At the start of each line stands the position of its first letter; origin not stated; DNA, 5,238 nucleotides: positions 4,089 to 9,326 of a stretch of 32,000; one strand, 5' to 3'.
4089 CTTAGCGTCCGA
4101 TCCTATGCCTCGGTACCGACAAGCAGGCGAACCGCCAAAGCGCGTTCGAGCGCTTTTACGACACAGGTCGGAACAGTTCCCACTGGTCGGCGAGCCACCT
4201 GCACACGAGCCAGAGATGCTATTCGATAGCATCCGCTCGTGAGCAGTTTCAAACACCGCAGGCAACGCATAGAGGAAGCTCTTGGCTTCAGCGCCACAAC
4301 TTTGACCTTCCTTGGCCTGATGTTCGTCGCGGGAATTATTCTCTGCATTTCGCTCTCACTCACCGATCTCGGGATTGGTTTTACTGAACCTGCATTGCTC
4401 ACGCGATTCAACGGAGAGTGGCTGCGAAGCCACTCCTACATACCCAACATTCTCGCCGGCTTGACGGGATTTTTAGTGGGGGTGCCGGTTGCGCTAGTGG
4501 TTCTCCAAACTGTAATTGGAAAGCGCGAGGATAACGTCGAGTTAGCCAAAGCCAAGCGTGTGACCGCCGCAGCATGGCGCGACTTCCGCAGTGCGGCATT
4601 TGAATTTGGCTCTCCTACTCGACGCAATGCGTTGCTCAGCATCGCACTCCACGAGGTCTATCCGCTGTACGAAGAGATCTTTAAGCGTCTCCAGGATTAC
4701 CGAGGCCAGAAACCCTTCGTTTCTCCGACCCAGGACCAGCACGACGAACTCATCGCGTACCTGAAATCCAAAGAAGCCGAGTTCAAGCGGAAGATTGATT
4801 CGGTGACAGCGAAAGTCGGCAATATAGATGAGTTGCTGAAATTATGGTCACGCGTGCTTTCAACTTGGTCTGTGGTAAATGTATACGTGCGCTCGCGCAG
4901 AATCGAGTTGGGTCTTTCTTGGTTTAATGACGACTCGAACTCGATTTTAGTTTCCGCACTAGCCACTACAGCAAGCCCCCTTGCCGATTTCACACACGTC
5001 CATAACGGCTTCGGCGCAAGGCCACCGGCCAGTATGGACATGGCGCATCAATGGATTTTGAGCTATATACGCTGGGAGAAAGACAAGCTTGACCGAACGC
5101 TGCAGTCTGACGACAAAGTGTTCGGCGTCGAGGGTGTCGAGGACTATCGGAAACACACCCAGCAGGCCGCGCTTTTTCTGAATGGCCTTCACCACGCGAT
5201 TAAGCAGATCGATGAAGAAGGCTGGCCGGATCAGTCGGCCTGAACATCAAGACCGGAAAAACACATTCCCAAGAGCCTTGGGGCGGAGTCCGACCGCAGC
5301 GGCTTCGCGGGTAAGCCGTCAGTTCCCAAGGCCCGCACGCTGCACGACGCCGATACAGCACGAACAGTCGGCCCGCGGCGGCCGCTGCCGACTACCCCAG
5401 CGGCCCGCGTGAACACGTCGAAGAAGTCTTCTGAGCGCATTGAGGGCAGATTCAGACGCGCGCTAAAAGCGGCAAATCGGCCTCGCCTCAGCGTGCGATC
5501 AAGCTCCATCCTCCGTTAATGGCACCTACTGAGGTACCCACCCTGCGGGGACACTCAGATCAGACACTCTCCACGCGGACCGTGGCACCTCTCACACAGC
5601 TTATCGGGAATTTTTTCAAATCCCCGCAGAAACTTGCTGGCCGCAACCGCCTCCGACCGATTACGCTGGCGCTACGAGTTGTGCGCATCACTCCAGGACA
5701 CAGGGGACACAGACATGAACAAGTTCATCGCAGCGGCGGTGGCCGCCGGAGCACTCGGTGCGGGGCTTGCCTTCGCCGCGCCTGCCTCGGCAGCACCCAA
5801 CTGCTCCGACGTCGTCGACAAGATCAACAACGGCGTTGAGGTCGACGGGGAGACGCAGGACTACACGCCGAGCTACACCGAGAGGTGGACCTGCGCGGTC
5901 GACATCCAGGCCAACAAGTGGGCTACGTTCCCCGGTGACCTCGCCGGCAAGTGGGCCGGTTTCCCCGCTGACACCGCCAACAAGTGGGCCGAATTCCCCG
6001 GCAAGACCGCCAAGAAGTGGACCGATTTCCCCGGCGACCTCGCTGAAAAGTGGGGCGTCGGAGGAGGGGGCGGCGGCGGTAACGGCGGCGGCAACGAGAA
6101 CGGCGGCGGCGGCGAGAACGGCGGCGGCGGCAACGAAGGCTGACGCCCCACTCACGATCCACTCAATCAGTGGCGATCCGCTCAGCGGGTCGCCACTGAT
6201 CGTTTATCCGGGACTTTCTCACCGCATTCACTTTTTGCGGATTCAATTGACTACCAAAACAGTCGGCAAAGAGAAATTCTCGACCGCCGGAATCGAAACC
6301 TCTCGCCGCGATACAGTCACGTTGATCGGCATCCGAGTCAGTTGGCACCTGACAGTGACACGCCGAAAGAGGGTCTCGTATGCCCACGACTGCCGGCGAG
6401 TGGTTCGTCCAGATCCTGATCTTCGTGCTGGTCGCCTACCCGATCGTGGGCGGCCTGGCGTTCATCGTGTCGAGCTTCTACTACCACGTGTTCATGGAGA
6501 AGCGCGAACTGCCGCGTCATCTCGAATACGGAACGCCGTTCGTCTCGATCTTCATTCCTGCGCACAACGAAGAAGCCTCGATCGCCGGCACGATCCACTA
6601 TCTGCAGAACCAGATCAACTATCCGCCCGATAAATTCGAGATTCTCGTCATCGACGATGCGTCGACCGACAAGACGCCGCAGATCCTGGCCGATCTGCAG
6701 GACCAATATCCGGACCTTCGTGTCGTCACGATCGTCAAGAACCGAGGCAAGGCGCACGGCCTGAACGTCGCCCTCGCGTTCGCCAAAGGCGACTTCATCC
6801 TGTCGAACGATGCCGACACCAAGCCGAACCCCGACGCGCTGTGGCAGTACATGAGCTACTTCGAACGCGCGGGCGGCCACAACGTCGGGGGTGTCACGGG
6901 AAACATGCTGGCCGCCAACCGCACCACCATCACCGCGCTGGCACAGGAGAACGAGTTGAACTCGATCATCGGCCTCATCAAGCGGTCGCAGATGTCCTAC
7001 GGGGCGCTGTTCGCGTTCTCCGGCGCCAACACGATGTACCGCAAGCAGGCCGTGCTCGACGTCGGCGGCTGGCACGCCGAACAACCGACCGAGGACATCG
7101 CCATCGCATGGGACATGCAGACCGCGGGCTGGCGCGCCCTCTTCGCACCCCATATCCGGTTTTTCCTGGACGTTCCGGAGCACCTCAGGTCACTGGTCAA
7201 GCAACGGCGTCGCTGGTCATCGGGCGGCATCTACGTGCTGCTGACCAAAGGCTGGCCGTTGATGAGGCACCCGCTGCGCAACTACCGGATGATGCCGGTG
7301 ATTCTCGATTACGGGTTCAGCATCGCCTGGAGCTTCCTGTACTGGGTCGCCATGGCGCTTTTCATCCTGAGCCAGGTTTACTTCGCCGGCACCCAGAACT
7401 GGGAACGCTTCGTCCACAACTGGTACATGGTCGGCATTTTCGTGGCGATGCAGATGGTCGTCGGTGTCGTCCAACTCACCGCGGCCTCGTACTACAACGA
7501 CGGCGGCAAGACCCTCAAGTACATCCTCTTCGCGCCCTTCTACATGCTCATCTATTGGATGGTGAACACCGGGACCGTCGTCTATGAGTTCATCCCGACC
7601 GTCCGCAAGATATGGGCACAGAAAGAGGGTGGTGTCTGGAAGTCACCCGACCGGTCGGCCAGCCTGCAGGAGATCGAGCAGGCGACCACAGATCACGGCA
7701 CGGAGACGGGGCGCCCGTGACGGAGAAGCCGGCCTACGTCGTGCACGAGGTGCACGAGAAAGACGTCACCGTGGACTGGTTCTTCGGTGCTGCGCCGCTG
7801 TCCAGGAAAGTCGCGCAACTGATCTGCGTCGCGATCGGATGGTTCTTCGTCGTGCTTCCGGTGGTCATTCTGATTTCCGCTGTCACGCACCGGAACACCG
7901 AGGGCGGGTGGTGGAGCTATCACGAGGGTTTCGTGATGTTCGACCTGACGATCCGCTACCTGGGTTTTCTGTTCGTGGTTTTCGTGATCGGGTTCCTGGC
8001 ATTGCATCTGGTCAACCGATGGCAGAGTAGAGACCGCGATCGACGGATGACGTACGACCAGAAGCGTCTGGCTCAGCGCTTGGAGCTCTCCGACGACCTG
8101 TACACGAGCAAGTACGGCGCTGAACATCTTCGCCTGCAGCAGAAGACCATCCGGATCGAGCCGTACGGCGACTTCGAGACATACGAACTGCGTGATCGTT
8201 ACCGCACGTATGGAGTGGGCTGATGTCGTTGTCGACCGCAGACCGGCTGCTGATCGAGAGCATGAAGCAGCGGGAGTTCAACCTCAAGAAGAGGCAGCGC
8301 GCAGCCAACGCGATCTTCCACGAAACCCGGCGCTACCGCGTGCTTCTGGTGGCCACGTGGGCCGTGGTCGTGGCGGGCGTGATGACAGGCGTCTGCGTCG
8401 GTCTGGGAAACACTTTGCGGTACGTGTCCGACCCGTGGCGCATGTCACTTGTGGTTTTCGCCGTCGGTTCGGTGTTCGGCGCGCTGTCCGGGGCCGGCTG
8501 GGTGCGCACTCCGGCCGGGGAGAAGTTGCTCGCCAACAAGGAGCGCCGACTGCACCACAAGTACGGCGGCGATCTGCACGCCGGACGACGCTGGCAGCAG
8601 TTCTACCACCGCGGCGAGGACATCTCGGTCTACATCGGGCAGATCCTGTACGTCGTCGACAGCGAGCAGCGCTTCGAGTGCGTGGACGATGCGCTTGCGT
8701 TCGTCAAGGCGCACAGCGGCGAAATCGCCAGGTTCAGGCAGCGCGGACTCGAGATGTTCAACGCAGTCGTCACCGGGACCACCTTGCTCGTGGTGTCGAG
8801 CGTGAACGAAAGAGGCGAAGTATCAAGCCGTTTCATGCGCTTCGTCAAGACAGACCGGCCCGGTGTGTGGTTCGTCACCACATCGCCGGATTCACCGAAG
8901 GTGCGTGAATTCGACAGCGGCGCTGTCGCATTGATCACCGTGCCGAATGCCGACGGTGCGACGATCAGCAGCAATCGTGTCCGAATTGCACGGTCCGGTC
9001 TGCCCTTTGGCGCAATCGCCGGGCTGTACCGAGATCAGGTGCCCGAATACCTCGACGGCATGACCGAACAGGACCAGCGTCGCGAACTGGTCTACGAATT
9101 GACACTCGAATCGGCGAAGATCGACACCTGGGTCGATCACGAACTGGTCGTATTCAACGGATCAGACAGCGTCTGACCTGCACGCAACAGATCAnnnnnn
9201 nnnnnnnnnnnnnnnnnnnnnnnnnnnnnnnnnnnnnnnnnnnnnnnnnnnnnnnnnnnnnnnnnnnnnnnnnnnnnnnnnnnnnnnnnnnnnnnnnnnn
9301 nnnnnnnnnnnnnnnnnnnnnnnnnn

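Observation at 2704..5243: Divergent orphan pair: 454-aa soluble protein and 334-aa two-TM protein, a candidate two-gene conflict/defence module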

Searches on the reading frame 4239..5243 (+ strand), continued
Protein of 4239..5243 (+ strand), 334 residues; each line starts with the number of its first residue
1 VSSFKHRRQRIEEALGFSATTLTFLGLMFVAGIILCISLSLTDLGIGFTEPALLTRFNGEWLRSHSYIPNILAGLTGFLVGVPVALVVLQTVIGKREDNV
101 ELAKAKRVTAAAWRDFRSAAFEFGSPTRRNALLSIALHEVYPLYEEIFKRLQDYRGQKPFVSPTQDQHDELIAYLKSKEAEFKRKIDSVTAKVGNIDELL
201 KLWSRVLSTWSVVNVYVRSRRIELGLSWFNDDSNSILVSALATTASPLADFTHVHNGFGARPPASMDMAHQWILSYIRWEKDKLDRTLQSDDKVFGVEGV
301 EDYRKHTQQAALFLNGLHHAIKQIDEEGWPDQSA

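Call 103: get_annotated_region(hit=H12, flank=5000)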
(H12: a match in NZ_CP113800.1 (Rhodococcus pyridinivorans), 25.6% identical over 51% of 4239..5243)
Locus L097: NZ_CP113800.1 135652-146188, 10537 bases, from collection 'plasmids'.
description: Rhodococcus pyridinivorans strain P23 plasmid pB, complete sequence
organism: Rhodococcus pyridinivorans (NCBI taxid 103816)
taxonomy: Bacteria; Actinomycetota; Actinomycetes; Mycobacteriales; Nocardiaceae; Rhodococcus; Rhodococcus pyridinivorans
host: -; source: sediment; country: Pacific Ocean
typing (MOB-suite, as given by PLSDB): non-mobilizable; replicon rep_cluster_261
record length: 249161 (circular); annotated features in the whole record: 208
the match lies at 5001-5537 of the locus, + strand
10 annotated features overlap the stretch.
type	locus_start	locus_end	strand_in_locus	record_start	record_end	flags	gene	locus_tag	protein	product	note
CDS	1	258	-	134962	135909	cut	-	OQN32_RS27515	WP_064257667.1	hypothetical protein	-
CDS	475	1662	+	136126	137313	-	-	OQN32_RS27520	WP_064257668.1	hypothetical protein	-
CDS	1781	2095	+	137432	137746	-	mihF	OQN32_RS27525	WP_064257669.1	integration host factor, actinobacterial type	-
CDS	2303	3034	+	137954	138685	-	-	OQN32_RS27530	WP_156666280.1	hypothetical protein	-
CDS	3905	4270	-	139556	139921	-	-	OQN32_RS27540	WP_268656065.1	hypothetical protein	-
CDS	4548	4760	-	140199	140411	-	-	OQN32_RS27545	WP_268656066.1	hypothetical protein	-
CDS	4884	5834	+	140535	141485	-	-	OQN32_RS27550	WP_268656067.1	hypothetical protein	-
CDS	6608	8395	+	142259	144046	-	dnaG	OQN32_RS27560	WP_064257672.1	DNA primase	GO:0006269 - DNA replication, synthesis of RNA primer [Evidence IEA]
CDS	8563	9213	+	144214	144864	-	-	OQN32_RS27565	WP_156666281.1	hypothetical protein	-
CDS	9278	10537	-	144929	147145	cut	-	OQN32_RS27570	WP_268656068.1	cutinase family protein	-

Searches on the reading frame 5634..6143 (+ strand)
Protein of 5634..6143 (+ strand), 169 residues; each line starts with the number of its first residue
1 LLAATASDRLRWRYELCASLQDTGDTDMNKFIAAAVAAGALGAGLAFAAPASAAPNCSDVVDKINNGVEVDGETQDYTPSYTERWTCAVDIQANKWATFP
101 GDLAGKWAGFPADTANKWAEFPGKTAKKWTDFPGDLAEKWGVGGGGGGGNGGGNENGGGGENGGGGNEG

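Call 4: search_protein_families(library=pfam, proteins=[window:5634-6143:+], max_evalue=0.1)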
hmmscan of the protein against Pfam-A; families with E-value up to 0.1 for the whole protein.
window:5634-6143:+ (169 aa): 2 families
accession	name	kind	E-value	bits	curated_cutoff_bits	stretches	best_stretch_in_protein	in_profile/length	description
PF00746.26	Gram_pos_anchor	-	0.0066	16.8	20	1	22-47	11-36/43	LPXTG cell wall anchor motif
PF24013.1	DUF7327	-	0.037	14.4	27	1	31-61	3-32/85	Family of unknown function (DUF7327)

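Call 5: search_protein_families(library=padloc, proteins=[window:5634-6143:+], max_evalue=0.1)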
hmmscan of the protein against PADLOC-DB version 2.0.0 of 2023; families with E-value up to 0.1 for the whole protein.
window:5634-6143:+ (169 aa): 0 families

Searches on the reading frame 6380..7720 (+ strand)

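Call 4: search_protein_families(library=pfam, proteins=[window:6380-7720:+], max_evalue=0.1)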
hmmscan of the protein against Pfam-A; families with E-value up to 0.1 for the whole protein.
window:6380-7720:+ (446 aa): 7 families
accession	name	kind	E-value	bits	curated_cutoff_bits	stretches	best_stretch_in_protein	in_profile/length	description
PF00535.33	Glycos_transf_2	-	5.5e-30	104.9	23.3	1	56-225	1-164/168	Glycosyl transferase family 2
PF13641.12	Glyco_tranf_2_3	-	4.9e-24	86.1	27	1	55-282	3-230/230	Glycosyltransferase like family 2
PF13632.12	Glyco_trans_2_3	-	5.4e-22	79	27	1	140-330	2-183/198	Glycosyl transferase family group 2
PF13506.12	Glyco_transf_21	-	1.5e-08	34.7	21.7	1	124-280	18-173/174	Glycosyl transferase family 21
PF10111.15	Glyco_tranf_2_2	-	0.00017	21.6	27.3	1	57-231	2-181/276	Glycosyltransferase like family 2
PF03552.20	Cellulose_synt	-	0.025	13.5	24.7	1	230-336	416-529/722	Cellulose synthase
PF13704.12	Glyco_tranf_2_4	-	0.057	14.4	27.5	0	87-146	21-81/98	Glycosyl transferase family 2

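Call 5: search_protein_families(library=padloc, proteins=[window:6380-7720:+], max_evalue=0.1)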
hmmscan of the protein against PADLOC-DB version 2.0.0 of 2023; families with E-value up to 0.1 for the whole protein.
window:6380-7720:+ (446 aa): 0 families

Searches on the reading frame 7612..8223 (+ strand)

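Call 4: search_protein_families(library=pfam, proteins=[window:7612-8223:+], max_evalue=0.1)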
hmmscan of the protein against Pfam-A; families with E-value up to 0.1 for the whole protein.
window:7612-8223:+ (203 aa): 1 family
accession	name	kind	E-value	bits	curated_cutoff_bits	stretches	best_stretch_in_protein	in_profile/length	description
PF20617.3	DUF6803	-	0.062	13.9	27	1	64-142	49-123/162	Family of unknown function (DUF6803)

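Call 5: search_protein_families(library=padloc, proteins=[window:7612-8223:+], max_evalue=0.1)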
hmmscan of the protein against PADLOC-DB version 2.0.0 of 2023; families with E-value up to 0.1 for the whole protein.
window:7612-8223:+ (203 aa): 0 families

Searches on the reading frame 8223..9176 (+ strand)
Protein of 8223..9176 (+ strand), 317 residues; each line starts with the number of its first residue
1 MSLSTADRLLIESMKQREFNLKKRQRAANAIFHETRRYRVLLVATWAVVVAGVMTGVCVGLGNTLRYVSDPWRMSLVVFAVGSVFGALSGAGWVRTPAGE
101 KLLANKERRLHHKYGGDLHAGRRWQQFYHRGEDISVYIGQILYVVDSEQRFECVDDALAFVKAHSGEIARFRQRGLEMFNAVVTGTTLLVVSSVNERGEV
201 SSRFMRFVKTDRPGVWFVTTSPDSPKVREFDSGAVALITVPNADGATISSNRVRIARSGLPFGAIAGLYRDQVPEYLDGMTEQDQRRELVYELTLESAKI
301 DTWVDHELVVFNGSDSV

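Call 4: search_protein_families(library=pfam, proteins=[window:8223-9176:+], max_evalue=0.1)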
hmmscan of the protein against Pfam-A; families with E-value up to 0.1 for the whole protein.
window:8223-9176:+ (317 aa): 2 families
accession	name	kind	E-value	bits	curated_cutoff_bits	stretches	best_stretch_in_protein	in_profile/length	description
PF22696.2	Putative_PNPOx_2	-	2.8e-06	27.8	27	1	189-302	9-124/129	Pyridoxamine 5'-phosphate oxidase-like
PF01243.27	PNPOx_N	-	0.03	15.1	28.1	1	180-254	6-68/120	Pyridoxamine 5'-phosphate oxidase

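Call 5: search_protein_families(library=padloc, proteins=[window:8223-9176:+], max_evalue=0.1)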
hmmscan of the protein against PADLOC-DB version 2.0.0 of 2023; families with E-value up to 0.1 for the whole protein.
window:8223-9176:+ (317 aa): 0 families
